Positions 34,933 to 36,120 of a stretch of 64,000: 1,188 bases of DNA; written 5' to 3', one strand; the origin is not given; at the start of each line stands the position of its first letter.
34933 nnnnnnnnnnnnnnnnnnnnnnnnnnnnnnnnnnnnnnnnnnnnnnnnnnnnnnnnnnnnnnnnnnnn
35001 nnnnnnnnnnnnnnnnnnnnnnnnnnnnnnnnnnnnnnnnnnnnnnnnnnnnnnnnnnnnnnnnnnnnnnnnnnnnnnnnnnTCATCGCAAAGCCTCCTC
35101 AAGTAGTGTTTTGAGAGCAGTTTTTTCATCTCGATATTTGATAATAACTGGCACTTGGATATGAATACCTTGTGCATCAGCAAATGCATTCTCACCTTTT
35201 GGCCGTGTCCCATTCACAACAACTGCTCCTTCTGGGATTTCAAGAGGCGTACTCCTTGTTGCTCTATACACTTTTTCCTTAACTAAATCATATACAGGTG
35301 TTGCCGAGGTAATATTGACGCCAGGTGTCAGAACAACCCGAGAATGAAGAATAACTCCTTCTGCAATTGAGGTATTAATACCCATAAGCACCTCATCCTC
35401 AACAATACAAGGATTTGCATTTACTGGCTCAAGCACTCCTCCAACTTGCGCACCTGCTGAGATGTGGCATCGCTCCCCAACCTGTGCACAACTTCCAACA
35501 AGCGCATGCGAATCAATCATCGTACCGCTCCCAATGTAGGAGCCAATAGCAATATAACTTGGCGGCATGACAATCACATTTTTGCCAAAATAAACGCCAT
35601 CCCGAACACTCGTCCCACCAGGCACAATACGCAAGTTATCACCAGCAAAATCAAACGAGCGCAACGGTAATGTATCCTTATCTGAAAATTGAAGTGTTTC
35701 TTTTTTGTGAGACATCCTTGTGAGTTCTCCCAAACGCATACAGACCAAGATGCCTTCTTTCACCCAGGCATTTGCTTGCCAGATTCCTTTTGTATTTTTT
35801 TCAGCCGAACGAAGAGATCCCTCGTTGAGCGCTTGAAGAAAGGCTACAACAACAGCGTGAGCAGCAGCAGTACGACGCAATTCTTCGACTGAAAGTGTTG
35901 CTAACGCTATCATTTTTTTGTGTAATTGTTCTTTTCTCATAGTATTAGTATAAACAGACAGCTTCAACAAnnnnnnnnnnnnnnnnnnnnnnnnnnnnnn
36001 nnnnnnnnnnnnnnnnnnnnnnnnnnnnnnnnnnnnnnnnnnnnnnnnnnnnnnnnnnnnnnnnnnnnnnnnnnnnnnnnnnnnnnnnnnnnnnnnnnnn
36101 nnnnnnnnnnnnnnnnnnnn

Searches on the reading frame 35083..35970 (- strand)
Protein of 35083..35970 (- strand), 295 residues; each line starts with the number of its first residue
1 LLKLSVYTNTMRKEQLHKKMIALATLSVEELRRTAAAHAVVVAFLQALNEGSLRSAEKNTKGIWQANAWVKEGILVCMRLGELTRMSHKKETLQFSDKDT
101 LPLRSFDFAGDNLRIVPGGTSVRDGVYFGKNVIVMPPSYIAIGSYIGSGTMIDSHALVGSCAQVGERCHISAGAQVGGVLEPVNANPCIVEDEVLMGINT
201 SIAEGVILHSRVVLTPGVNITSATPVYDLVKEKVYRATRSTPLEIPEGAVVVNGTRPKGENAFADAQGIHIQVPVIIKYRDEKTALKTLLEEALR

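Call 18: search_protein_families(library=pfam, proteins=[window:35083-35970:-], max_evalue=0.001)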
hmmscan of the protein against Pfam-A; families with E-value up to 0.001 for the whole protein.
window:35083-35970:- (295 aa): 4 families
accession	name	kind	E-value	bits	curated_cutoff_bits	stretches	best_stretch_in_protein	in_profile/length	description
PF00132.30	Hexapep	-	2.9e-12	46.2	27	1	143-178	1-36/36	Bacterial transferase hexapeptide (six repeats)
PF14805.11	THDPS_N_2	-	1.1e-10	42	25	1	34-80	22-67/67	Tetrahydrodipicolinate N-succinyltransferase N-terminal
PF25084.1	LbH_EIF2B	-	1.4e-06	28.7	54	1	123-220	1-105/105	EIF2B subunit epsilon LbH domain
PF14602.12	Hexapep_2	-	0.00059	19.9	27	0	187-221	1-33/34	Hexapeptide repeat of succinyl-transferase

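Call 87: search_protein_families(library=ncbifam, proteins=[window:35083-35970:-], max_evalue=1e-10)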
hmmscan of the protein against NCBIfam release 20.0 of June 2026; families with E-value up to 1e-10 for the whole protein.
window:35083-35970:- (295 aa): 3 families
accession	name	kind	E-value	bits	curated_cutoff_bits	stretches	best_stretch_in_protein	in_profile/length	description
NF008808.1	PRK11830.1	equivalog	1.5e-81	273.5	204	1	40-295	2-243/243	2,3,4,5-tetrahydropyridine-2,6-dicarboxylate N-succinyltransferase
TIGR00965.1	dapD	equivalog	1.6e-50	172.1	375.4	1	35-295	23-269/271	2,3,4,5-tetrahydropyridine-2,6-dicarboxylate N-succinyltransferase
TIGR03532.1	DapD_Ac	equivalog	8.1e-28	97.6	231.75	1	106-229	80-202/231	2,3,4,5-tetrahydropyridine-2,6-dicarboxylate N-acetyltransferase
